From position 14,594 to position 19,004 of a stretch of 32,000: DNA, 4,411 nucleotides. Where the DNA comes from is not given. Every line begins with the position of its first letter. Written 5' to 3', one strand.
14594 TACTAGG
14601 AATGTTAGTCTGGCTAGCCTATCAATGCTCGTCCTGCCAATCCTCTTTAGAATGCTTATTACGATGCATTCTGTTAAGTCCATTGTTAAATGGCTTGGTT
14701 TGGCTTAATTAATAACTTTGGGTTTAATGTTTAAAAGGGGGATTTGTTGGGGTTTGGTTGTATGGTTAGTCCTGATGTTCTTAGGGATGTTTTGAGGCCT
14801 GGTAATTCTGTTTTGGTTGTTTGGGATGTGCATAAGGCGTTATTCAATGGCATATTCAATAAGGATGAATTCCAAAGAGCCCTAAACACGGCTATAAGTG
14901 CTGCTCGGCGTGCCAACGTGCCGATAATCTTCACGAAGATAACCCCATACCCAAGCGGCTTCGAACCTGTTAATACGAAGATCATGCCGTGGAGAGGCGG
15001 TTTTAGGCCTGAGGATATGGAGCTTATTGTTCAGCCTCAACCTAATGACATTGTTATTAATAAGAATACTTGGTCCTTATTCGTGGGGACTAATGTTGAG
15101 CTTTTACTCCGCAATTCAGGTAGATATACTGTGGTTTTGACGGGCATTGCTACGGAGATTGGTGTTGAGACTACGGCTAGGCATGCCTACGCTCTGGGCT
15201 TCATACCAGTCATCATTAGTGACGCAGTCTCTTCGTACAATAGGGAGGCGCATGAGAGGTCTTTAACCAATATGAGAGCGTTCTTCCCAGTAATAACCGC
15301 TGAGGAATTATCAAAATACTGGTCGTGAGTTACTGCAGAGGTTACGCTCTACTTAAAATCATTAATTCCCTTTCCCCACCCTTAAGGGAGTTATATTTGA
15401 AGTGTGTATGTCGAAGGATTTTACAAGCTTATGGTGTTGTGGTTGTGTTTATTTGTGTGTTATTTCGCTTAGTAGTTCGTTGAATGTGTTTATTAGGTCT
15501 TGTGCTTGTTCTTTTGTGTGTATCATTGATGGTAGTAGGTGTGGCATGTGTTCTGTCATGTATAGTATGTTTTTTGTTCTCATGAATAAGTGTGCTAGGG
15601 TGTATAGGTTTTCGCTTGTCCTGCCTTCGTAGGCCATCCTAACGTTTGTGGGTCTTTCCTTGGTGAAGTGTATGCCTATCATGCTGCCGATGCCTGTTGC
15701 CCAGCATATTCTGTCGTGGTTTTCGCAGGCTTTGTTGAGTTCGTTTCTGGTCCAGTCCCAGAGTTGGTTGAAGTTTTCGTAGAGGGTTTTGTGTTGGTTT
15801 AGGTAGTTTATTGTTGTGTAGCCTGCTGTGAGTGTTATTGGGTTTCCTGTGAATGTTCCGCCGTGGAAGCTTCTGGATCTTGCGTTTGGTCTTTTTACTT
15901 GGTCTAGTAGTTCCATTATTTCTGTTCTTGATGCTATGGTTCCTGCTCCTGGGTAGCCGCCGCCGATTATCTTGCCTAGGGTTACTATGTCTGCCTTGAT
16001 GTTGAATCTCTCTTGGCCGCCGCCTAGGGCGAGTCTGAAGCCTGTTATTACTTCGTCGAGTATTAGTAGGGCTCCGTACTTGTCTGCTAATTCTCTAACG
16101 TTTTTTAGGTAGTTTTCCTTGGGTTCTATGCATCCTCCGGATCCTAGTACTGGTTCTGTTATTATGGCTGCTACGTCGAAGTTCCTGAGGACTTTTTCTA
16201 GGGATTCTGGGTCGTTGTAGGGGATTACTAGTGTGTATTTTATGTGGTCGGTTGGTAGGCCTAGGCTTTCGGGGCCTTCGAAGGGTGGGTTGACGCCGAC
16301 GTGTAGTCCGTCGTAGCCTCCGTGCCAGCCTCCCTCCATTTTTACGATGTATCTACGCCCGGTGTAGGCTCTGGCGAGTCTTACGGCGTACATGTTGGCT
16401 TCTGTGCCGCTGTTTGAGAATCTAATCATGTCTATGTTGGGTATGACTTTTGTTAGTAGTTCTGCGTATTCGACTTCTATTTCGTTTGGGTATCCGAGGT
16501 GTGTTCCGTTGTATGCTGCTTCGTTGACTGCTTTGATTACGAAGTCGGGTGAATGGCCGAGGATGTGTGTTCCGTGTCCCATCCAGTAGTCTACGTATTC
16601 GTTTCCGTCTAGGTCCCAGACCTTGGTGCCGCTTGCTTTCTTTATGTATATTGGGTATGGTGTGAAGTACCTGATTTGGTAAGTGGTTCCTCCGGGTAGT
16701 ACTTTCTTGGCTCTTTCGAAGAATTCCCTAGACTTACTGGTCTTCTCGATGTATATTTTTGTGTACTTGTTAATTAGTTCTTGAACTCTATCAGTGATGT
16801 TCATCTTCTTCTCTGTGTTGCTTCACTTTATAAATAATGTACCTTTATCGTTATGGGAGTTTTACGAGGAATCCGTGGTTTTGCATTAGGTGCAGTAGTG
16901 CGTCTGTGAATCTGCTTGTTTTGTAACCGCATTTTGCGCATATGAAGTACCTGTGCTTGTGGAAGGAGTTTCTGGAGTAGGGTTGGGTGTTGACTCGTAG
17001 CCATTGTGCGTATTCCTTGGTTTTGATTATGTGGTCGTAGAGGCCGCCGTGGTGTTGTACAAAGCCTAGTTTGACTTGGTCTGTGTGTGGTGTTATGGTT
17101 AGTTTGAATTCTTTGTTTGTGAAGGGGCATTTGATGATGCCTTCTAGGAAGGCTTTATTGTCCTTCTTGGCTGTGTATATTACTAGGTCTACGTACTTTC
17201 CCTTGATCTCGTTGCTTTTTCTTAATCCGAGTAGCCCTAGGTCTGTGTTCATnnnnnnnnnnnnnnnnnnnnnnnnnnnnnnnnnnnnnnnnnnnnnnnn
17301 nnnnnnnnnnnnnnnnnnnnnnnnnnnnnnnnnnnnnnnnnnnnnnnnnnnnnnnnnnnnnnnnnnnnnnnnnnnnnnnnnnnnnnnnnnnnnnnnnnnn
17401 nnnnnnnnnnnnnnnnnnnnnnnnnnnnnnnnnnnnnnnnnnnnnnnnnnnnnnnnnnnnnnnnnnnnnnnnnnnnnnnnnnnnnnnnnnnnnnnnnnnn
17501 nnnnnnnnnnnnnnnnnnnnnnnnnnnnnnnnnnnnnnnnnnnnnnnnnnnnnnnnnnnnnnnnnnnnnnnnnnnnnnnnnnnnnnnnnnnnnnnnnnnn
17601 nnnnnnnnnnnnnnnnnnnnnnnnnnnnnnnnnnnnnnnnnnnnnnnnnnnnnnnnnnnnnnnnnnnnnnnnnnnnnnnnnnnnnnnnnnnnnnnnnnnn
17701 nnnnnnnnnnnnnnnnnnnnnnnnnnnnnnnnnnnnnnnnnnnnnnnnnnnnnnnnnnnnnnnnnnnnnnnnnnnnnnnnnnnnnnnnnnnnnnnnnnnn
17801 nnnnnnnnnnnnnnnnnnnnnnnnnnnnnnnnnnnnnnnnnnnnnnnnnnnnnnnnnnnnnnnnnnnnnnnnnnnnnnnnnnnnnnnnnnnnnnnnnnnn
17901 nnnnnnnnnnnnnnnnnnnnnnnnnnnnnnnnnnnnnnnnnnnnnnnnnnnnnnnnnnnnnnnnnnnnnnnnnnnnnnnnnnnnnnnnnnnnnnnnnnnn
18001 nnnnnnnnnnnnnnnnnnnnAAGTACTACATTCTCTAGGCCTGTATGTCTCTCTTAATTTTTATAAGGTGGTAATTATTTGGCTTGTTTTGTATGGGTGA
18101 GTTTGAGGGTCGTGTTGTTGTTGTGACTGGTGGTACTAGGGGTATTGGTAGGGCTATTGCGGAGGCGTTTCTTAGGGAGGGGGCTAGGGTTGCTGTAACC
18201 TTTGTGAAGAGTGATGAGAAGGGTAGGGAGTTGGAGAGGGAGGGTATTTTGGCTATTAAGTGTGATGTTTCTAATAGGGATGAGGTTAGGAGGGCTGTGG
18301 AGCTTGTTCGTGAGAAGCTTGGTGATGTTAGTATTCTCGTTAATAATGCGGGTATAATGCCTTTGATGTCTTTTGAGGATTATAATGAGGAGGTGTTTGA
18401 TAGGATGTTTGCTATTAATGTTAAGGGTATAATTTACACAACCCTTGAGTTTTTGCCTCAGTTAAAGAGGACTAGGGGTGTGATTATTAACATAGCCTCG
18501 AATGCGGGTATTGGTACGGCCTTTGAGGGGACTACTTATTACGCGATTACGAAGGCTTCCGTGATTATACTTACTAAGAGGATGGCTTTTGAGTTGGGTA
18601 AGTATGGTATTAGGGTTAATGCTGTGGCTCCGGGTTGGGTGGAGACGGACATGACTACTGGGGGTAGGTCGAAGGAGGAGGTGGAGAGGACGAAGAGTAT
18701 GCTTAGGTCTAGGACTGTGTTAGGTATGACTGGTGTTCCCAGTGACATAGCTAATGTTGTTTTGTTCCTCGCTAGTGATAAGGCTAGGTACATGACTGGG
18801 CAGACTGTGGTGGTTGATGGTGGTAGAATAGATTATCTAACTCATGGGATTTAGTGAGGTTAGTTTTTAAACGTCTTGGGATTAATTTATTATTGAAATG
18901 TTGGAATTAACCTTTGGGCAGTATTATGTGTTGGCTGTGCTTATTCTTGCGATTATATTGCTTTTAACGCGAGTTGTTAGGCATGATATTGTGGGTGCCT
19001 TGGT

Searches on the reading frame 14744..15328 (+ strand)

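Call 7: search_protein_families(library=pfam, proteins=[window:14744-15328:+], max_evalue=0.01)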
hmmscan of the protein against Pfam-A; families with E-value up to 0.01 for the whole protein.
window:14744-15328:+ (194 aa): 1 family
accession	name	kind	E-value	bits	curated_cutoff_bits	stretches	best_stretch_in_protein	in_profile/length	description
PF00857.26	Isochorismatase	-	8.4e-38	130.6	27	1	22-188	1-175/175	Isochorismatase domain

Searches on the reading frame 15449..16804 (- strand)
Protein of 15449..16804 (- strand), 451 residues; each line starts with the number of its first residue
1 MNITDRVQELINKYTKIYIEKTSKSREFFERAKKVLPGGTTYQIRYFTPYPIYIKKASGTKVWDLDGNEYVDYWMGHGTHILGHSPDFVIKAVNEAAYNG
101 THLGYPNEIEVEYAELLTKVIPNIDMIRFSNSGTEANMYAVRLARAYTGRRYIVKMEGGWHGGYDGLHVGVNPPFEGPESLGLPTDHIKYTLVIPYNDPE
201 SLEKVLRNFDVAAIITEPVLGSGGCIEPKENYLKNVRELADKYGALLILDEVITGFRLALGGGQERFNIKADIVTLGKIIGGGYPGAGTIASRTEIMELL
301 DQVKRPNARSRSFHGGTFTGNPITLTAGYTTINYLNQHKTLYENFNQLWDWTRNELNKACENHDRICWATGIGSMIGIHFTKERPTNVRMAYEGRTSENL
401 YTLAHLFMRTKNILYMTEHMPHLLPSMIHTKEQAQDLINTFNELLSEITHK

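Call 8: search_protein_families(library=pfam, proteins=[window:15449-16804:-], max_evalue=0.01)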
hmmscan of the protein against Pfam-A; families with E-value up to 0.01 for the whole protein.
window:15449-16804:- (451 aa): 1 family
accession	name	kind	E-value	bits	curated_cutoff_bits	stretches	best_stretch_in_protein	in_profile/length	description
PF00202.27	Aminotran_3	-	4.6e-63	213.7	30.5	1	49-443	8-401/403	Aminotransferase class-III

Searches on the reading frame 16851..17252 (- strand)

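Call 8: search_protein_families(library=pfam, proteins=[window:16851-17252:-], max_evalue=0.01)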
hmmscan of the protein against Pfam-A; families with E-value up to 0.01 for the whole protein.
window:16851-17252:- (133 aa): 0 families

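Call 27: search_protein_families(library=pfam, proteins=[window:16851-17252:-], max_evalue=0.1)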
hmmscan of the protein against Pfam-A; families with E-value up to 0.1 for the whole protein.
window:16851-17252:- (133 aa): 3 families
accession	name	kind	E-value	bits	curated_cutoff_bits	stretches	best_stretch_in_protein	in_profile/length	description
PF01907.25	Ribosomal_L37e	-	0.027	15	27.6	1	93-115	22-43/53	Ribosomal protein L37e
PF17003.11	Actin_micro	-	0.036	13.7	27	1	95-127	204-236/354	Putative actin-like family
PF23574.1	zf-C2H2_ZNF142_18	-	0.08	13.4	27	0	101-128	1-28/35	Zinc finger protein 142 C2H2 domain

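Call 66: search_protein_families(library=ncbifam, proteins=[window:16851-17252:-], max_evalue=0.01)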
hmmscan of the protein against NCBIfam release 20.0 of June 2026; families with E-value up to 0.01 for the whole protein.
window:16851-17252:- (133 aa): 0 families

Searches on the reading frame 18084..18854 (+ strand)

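Call 8: search_protein_families(library=pfam, proteins=[window:18084-18854:+], max_evalue=0.01)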
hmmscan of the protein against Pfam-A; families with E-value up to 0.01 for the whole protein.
window:18084-18854:+ (256 aa): 7 families
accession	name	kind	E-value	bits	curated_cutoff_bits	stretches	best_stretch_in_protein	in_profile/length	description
PF13561.12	adh_short_C2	-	1.3e-62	211.9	27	1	19-247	6-234/236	Enoyl-(Acyl carrier protein) reductase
PF00106.31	adh_short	-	1.5e-53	181.6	26.6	1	10-197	1-193/195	short chain dehydrogenase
PF08659.16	KR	-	8.1e-13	49.1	22.6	1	12-153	3-150/180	KR domain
PF13460.12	NAD_binding_10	-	1.2e-05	25.6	27.2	1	16-73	1-59/184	NAD(P)H-binding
PF01370.27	Epimerase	-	2.1e-05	24.5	20.9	1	12-73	1-61/240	NAD dependent epimerase/dehydratase family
PF23441.1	SDR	-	2.6e-05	24.2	27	1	161-247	171-254/258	SDR-like rossmann domain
PF01073.25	3Beta_HSD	-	0.00079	19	22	1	13-115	1-95/280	3-beta hydroxysteroid dehydrogenase/isomerase family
